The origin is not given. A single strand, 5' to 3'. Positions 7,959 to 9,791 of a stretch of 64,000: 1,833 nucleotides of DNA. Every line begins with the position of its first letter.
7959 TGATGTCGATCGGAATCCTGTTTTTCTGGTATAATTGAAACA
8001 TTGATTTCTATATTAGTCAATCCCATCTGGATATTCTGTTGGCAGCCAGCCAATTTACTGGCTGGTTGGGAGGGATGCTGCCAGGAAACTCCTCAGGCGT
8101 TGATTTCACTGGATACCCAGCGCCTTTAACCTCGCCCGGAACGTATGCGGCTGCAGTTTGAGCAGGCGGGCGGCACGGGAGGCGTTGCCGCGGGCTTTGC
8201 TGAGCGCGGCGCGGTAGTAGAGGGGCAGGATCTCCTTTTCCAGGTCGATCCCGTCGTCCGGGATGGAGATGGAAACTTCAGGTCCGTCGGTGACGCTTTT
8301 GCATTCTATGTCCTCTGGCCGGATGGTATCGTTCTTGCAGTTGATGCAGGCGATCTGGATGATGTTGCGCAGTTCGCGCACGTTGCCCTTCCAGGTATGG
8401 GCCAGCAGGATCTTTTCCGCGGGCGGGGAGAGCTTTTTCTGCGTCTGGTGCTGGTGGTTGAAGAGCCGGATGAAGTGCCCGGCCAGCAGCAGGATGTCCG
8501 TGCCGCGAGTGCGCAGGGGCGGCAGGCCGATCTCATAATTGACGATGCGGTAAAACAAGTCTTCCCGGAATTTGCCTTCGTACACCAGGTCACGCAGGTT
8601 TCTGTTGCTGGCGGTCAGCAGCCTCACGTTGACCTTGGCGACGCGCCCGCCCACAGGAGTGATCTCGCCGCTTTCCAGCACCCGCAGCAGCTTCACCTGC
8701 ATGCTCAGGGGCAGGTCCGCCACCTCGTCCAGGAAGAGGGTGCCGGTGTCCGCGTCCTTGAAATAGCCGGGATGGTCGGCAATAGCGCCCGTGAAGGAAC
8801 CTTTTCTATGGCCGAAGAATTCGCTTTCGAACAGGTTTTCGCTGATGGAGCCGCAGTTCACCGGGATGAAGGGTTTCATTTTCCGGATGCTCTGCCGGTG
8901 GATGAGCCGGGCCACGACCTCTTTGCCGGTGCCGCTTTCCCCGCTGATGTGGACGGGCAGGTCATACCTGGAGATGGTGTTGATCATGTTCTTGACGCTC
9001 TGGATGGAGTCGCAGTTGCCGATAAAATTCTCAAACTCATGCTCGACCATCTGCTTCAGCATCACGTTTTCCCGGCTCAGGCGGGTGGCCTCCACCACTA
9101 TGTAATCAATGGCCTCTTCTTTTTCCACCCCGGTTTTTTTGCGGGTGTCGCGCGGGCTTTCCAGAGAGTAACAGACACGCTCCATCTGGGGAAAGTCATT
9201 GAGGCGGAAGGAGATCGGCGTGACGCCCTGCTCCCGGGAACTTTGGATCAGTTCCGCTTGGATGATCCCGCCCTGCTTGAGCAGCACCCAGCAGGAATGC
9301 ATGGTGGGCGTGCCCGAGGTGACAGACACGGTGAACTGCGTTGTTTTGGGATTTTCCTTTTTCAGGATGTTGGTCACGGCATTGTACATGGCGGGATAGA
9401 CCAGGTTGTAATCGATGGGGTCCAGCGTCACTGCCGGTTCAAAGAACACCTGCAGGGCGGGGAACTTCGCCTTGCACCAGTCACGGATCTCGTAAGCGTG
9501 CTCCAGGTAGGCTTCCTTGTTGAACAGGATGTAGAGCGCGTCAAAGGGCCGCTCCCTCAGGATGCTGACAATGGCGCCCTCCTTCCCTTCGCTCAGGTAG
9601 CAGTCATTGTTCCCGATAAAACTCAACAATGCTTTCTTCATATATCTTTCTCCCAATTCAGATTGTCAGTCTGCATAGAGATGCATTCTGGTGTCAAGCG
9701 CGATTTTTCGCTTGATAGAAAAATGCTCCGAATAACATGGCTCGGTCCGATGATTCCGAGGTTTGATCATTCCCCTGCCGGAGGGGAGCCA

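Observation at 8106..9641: Orphan RtcR-like CARF + sigma-54 activator with no RNA-repair operon nearby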

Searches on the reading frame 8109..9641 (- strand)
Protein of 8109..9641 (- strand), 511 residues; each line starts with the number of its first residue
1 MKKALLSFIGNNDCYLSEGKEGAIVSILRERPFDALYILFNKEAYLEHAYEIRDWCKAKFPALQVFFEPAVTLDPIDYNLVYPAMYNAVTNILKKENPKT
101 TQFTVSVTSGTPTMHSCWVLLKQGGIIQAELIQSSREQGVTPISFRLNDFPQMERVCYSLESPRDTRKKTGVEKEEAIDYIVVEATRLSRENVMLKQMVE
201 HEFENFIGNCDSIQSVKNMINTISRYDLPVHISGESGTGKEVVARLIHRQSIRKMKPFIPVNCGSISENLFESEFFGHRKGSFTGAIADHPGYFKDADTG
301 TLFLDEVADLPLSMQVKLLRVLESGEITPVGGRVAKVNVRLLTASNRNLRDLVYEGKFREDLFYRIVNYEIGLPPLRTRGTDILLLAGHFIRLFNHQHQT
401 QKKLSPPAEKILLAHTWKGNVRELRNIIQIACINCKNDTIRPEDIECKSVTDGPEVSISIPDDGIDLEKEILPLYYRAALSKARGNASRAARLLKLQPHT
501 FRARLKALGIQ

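Call 5: search_protein_families(library=pfam, proteins=[window:8109-9641:-], max_evalue=1)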
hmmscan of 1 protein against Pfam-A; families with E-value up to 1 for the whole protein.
window:8109-9641:- (511 aa): 14 families
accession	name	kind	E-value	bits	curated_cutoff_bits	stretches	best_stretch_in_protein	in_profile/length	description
PF00158.32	Sigma54_activat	-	5.3e-62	208.9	20.2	1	207-371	2-167/168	Sigma-54 interaction domain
PF14532.12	Sigma54_activ_2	-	2.7e-21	76.7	25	1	207-376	1-138/138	Sigma-54 interaction domain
PF25601.1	AAA_lid_14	-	6.3e-20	71.2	27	1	377-446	1-71/87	AAA+ ATPase lid domain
PF06956.16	RtcR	-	2e-05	24.5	23.1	1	34-137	41-141/183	Regulator of RNA terminal phosphate cyclase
PF02954.25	HTH_8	-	3.6e-05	23.8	22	1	478-507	12-41/42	Bacterial regulatory protein, Fis family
PF07724.20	AAA_2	-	0.0002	21.9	27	1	232-352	8-130/166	AAA domain (Cdc48 subfamily)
PF22208.1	Cas_Csm6_CARF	-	0.00041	20.4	27.5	1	75-135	12-70/106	Cas_Csm6 CARF domain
PF07728.20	AAA_5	-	0.00059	20.3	22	1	231-348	3-124/139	AAA domain (dynein-related subfamily)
PF13556.12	HTH_30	-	0.022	15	27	1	482-507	10-35/59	PucR C-terminal helix-turn-helix domain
PF02518.31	HATPase_c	-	0.031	15.2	26.4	0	421-477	3-63/111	Histidine kinase-, DNA gyrase B-, and HSP90-like ATPase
PF01078.27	Mg_chelatase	-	0.031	14.1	20.3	1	287-328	95-136/207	Magnesium chelatase, subunit ChlI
PF07118.16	DUF1374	-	0.065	14.2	21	1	180-226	10-59/92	Protein of unknown function (DUF1374)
PF00004.35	AAA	-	0.09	13.7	21.2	1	232-347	3-110/131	ATPase family associated with various cellular activities (AAA)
PF13191.12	AAA_16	-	0.16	12.9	32.6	1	213-266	9-63/167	AAA ATPase domain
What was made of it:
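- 8106..9641 (-): CDS of the 511-aa CARF + sigma-54 AAA+ + Fis-HTH activator (RtcR_PspF2 family). Pfam domains (call 5).
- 9192..9641 (-): CARF sensor domain (residues 1-150), with motifs SFIGNND, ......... and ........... PF06956 24.5 bits (call 5).
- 8304..9023 (-): Sigma-54 interaction AAA+ module with lid (residues 207-446); Walker A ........, GSFTGA loop, Walker B LFLDEV. PF00158 E 5e-62 and PF25601 E 6e-20 (call 5).
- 8121..8210 (-): Fis-type HTH (residues 478-507), predicted to read the GTAAW-N4-WTTAC palindrome. PF02954 23.8 bits (call 5).
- On RtcR (NCBIfam NF038308 equivalog): 24.5 bits against a 23.1 cut-off, which is marginal (call 5).
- On Bacterial enhancer-binding proteins (sigma-54 activators): PF00158 E 5e-62 (call 5).
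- Checked: Pfam (call 5): RtcR/CARF PF06956 at residues 34-137 (24.5 bits, just over the 23.1 cut-off); Sigma54_activat at 207-371 (E 5e-62); AAA_lid_14; HTH_8 at 478-507.
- The Pfam RtcR domain just passes its cut-off (call 5).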

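Call 6: search_protein_families(library=ncbifam, proteins=[window:8109-9641:-], max_evalue=1)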
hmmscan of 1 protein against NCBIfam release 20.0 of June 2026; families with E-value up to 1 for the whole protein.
window:8109-9641:- (511 aa): 32 families (the best 25 are shown)
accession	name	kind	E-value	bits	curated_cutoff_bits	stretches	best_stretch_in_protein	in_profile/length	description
NF041552.1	TF_PrdR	equivalog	1.3e-87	294.5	795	1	194-506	257-574/577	sigma-54 dependent transcriptional regulator PrdR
TIGR01817.1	nifA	equivalog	1.7e-85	287.8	528.85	1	183-450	175-443/534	nif-specific transcriptional activator NifA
NF003451.0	PRK05022.1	equivalog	7.1e-84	282.3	476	1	185-448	172-442/512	nitric oxide reductase transcriptional regulator NorR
TIGR02915.1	PEP_resp_reg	equivalog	2.1e-82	277.4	502.6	1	186-508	120-442/445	PEP-CTERM-box response regulator transcription factor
NF038308.1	RNA_repair_RtcR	equivalog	4.3e-82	276.6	650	1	38-446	45-433/530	RNA repair transcriptional activator RtcR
TIGR01818.1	ntrC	equivalog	4.8e-80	269.6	558.6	1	192-456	122-388/463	nitrogen regulation protein NR(I)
NF050807.1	TransRegFlbDCaul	equivalog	1e-74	252.1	750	1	198-451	112-367/454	sigma-54-dependent transcriptional regulator FlbD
TIGR02974.1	phageshock_pspF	equivalog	1.3e-71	241.6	443.55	1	207-445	2-243/336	phage shock protein operon transcriptional activator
NF008469.0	PRK11361.1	equivalog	9.6e-71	238.8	714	1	188-509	125-455/461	acetoacetate metabolism transcriptional regulator AtoC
TIGR02329.1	propionate_PrpR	equivalog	1.4e-68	231.9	499.2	1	196-507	204-526/526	propionate catabolism operon regulatory protein PrpR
NF011953.0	PRK15424.1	equivalog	3.4e-67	227.3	703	1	177-507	192-533/538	propionate catabolism operon regulatory protein PrpR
NF041946.1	LuxO_transreg_Vib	equivalog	1e-65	222.3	800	1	187-441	117-372/463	quorum-sensing sigma-54 dependent transcriptional regulator LuxO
NF008176.1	PRK10923.1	equivalog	3e-65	220.6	620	1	196-439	130-375/469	nitrogen regulation protein NR(I)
NF008622.0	PRK11608.1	equivalog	8.9e-65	218.8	529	1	201-509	3-324/329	phage shock protein operon transcriptional activator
NF049963.1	RespRegFlgRCampy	domain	1.1e-63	215.6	750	1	197-505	127-424/429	fla regulon two-component system response regulator FlgR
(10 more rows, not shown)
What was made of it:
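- On RtcR (NCBIfam NF038308 equivalog): 276.6 bits (call 6)
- Closest known: RtcR. Different: Below the RtcR equivalog cut-off (call 6).
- NCBIfam RtcR equivalog scores 276.6 bits against a 650-bit cut-off (call 6).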

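Call 15: find_encoding_contigs(protein=window:8109-9641:-, flank=10000, max_places=4)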
Protein window:8109-9641:- (511 aa): 1 contig read that carries it; 1 place shown.
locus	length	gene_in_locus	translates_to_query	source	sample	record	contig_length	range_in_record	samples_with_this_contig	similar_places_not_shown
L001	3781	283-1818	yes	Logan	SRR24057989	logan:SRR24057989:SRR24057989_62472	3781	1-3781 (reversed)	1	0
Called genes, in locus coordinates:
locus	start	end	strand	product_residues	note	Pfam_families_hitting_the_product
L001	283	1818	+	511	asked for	PF06956:RtcR (faint), PF00158:Sigma54_activat, PF14532:Sigma54_activ_2, PF25601:AAA_lid_14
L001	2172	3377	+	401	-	PF25917:BSH_RND (weak), PF25954:Beta-barrel_RND_2, PF25989:YknX_C (faint)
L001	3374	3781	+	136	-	?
